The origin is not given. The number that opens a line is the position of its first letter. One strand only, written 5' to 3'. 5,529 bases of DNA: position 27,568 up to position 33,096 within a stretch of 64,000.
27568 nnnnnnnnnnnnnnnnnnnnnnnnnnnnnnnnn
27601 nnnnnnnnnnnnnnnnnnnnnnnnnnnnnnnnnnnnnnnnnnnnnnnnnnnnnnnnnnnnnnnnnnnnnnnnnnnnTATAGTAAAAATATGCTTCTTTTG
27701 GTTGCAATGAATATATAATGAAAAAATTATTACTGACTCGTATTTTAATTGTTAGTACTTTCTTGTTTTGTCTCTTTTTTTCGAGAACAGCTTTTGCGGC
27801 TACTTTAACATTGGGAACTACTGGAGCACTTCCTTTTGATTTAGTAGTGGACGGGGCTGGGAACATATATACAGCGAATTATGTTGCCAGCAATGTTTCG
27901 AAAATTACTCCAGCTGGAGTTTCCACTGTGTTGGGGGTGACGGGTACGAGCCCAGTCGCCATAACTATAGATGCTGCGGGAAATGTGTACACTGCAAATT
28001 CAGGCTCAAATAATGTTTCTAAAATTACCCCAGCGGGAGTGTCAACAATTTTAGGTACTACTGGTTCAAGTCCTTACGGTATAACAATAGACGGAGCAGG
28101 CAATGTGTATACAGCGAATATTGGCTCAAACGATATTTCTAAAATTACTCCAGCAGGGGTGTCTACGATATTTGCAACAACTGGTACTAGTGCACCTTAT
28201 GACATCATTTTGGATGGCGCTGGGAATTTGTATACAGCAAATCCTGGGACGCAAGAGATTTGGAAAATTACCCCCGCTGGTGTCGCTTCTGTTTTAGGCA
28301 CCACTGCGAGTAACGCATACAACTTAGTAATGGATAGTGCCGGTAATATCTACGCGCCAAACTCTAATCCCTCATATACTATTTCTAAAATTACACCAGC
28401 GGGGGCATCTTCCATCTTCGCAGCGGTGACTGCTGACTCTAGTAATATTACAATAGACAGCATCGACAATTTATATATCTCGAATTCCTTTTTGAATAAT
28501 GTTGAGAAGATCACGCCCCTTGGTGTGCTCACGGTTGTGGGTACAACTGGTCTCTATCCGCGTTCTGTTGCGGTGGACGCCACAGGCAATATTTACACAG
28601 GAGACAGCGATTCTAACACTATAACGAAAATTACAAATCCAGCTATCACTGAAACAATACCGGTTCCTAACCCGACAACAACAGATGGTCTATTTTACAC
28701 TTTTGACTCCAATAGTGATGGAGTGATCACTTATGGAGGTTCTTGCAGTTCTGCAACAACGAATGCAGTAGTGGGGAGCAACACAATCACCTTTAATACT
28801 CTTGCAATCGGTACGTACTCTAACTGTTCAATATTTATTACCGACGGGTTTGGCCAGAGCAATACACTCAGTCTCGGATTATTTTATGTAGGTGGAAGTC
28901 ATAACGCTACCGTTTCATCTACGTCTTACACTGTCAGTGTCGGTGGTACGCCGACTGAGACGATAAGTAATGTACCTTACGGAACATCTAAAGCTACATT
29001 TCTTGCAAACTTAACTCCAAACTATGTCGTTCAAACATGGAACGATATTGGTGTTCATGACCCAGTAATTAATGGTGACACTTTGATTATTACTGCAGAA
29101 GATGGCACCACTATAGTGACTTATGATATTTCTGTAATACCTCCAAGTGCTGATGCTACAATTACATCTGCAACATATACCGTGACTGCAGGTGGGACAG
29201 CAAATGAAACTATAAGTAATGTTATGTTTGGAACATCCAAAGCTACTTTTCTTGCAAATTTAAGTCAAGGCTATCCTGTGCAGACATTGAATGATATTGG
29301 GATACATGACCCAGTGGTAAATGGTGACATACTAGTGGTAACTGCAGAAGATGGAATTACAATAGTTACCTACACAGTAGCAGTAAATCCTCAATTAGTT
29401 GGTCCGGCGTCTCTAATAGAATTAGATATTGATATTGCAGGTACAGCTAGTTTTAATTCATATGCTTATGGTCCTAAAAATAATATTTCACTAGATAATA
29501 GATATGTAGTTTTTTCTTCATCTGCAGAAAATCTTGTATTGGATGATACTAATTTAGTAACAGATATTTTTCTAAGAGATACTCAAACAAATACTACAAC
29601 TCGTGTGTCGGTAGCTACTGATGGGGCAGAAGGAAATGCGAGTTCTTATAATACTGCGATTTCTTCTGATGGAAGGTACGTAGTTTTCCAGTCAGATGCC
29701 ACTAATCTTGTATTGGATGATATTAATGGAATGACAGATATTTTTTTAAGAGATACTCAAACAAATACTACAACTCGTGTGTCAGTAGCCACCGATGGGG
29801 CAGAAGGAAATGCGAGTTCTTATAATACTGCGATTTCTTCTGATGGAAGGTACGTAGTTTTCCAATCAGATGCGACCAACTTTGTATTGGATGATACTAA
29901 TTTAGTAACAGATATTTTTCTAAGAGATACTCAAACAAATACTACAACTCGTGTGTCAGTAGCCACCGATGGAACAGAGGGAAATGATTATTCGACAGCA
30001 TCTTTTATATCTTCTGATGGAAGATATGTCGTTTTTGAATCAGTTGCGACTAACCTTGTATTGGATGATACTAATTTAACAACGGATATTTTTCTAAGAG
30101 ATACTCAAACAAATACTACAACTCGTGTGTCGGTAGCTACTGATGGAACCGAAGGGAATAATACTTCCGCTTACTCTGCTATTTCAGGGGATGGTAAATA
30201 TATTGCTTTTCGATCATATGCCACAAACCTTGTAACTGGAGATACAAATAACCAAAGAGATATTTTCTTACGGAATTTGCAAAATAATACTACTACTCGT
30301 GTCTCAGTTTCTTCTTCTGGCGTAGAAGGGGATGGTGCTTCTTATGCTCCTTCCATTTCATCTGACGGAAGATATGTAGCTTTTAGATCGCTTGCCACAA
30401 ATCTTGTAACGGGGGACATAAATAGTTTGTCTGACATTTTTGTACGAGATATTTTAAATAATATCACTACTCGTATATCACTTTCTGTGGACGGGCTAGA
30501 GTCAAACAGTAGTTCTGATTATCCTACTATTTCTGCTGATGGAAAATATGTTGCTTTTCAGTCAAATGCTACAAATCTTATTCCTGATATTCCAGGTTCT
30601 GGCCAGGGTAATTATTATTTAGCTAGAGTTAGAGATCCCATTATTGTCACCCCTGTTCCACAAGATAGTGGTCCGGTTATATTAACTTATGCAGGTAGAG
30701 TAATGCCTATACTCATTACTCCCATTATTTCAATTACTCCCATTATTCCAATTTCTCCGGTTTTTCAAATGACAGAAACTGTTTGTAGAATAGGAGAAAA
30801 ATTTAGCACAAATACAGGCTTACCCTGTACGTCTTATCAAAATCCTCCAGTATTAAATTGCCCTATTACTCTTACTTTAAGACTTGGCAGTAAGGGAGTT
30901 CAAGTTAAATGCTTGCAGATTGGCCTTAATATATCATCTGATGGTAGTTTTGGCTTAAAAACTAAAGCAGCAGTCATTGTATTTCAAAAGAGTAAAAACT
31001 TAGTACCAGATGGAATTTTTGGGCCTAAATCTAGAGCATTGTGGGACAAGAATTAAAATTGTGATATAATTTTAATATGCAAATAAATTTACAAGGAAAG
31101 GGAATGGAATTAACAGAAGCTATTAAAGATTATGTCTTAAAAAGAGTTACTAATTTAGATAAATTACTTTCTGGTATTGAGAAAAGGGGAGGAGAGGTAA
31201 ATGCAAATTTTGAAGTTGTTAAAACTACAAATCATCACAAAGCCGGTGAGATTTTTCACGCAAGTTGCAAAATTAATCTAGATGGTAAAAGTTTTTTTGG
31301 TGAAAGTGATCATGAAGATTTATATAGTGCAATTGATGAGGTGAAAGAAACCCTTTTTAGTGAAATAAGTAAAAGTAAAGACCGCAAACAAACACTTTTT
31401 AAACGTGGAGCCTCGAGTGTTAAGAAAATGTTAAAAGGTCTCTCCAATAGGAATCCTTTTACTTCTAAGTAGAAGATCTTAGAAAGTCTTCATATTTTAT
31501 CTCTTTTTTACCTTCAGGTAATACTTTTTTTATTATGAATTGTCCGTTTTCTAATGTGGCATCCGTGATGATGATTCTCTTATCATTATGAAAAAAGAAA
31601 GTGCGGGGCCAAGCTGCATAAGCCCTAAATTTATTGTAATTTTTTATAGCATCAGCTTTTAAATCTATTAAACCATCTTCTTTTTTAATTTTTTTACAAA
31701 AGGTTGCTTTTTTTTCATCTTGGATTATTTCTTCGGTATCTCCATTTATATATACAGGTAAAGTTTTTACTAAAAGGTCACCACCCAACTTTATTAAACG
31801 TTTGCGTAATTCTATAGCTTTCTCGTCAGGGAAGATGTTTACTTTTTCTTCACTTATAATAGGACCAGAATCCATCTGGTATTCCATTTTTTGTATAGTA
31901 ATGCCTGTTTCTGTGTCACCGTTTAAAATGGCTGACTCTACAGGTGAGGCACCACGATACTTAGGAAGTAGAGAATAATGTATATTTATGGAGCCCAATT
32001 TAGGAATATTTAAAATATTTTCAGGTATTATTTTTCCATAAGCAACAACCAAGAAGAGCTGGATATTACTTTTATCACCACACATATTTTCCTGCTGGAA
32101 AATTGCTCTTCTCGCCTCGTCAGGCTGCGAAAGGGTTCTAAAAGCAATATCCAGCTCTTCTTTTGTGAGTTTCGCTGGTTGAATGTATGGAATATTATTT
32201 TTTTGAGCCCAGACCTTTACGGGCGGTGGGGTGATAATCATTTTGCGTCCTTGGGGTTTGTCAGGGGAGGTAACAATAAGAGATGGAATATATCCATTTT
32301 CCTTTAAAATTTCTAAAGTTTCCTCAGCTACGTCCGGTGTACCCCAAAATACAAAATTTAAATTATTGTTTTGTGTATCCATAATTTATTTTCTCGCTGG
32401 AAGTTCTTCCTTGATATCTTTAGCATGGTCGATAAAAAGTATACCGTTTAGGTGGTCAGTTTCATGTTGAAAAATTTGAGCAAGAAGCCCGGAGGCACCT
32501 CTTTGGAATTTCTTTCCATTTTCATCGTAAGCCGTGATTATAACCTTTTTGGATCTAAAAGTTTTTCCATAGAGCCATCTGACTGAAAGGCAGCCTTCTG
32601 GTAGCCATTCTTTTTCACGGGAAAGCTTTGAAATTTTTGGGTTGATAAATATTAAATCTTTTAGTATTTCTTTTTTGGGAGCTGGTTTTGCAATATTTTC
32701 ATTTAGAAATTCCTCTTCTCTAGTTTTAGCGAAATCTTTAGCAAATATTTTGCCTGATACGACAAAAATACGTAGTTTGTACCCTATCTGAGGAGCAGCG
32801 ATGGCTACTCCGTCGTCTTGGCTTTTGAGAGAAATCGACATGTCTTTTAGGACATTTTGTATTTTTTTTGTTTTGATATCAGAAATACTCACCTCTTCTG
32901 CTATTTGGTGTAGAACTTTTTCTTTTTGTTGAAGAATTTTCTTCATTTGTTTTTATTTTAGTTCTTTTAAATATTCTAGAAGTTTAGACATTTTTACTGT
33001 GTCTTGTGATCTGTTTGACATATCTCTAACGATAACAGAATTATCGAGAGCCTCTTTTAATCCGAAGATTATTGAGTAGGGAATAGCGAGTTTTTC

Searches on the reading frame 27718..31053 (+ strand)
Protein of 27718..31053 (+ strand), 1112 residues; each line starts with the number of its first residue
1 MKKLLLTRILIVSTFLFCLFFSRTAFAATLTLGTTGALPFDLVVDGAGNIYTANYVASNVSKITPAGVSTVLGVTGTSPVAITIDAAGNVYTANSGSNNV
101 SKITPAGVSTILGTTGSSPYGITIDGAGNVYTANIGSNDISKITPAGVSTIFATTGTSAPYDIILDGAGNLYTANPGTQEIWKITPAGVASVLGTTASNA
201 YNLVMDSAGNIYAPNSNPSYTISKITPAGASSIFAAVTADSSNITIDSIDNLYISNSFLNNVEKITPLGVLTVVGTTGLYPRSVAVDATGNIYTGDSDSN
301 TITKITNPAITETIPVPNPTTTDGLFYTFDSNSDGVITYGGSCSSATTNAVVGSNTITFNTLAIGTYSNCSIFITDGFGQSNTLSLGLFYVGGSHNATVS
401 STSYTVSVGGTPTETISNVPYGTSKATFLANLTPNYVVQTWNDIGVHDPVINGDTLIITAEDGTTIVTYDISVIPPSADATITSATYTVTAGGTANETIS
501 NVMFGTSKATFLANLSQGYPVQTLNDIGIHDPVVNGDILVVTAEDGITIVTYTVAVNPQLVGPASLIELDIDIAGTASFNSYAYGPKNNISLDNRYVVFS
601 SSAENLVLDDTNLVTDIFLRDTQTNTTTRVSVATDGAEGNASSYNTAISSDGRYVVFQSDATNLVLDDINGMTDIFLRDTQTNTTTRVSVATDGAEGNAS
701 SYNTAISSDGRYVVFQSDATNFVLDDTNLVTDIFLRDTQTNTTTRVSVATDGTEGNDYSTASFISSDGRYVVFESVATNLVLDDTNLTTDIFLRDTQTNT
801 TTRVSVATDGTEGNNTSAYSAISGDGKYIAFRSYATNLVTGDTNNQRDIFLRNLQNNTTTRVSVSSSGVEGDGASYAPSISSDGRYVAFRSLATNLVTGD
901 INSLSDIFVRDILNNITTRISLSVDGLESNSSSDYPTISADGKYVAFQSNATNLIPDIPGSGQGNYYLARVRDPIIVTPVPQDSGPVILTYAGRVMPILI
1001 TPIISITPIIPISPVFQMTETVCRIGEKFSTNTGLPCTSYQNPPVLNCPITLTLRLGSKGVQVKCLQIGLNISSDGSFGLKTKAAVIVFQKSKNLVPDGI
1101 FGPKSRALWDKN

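Call 58: search_protein_families(library=pfam, proteins=[window:27718-31053:+], max_evalue=0.0001)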
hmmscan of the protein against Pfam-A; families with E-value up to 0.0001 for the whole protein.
window:27718-31053:+ (1112 aa): 7 families
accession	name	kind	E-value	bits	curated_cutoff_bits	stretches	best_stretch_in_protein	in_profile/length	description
PF24684.1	Vgb_lyase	-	5.8e-19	68.4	50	1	30-213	90-280/290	Virginiamycin B lyase family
PF07676.18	PD40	-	1.7e-18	66.5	20.9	0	930-951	8-29/38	WD40-like Beta Propeller Repeat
PF01471.23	PG_binding_1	-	9.7e-07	29.3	23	1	1070-1104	17-52/57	Putative peptidoglycan binding domain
PF01436.27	NHL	-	1.5e-06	28.4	20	0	280-304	3-27/28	NHL repeat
PF08450.18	SGL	-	5e-06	26.7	26.3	0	118-148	185-215/246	SMP-30/Gluconolactonase/LRE-like region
PF06739.17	SBBP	-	3.5e-05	24.1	20.5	0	109-133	3-29/38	Beta-propeller repeat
PF24681.1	Kelch_KLHDC2_KLHL20_DRC7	-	3.9e-05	23.5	50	0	611-763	75-211/221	KLHDC2/KLHL20/DRC7 Kelch-repeats domain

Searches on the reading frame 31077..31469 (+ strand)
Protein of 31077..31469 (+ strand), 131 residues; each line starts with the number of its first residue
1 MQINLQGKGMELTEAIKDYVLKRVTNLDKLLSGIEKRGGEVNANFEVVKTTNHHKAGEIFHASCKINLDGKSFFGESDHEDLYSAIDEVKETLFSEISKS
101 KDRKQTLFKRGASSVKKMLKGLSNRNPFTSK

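Call 58: search_protein_families(library=pfam, proteins=[window:31077-31469:+], max_evalue=0.0001)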
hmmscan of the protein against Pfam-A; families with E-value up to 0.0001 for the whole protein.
window:31077-31469:+ (131 aa): 1 family
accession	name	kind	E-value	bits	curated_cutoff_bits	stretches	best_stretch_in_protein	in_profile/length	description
PF02482.25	Ribosomal_S30AE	-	4.7e-15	56.5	23.7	1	3-104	1-87/88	Sigma 54 modulation protein / S30EA ribosomal protein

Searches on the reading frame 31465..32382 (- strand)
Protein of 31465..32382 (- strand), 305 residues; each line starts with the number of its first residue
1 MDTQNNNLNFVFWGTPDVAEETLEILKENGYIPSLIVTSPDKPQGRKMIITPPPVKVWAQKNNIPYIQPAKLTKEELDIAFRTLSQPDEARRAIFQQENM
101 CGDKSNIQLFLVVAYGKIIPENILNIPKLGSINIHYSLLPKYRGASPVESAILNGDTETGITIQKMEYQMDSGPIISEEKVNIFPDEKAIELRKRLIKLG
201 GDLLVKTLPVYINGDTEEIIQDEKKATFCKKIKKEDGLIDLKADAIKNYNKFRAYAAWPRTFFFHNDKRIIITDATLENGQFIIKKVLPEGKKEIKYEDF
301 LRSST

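Call 58: search_protein_families(library=pfam, proteins=[window:31465-32382:-], max_evalue=0.0001)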
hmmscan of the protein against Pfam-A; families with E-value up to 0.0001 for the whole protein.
window:31465-32382:- (305 aa): 2 families
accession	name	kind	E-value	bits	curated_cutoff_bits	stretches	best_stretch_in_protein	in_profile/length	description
PF00551.24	Formyl_trans_N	-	8e-33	114.1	26.1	1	12-207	5-180/181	Formyl transferase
PF02911.23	Formyl_trans_C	-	8.4e-10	39.2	21.1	1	231-279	1-49/100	Formyl transferase, C-terminal domain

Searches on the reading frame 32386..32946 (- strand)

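Call 58: search_protein_families(library=pfam, proteins=[window:32386-32946:-], max_evalue=0.0001)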
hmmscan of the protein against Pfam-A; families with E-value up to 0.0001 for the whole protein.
window:32386-32946:- (186 aa): 1 family
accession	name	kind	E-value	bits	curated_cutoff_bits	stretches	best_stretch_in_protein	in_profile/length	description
PF01327.26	Pep_deformylase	-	1.1e-41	142.5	22.8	1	1-180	1-155/156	Polypeptide deformylase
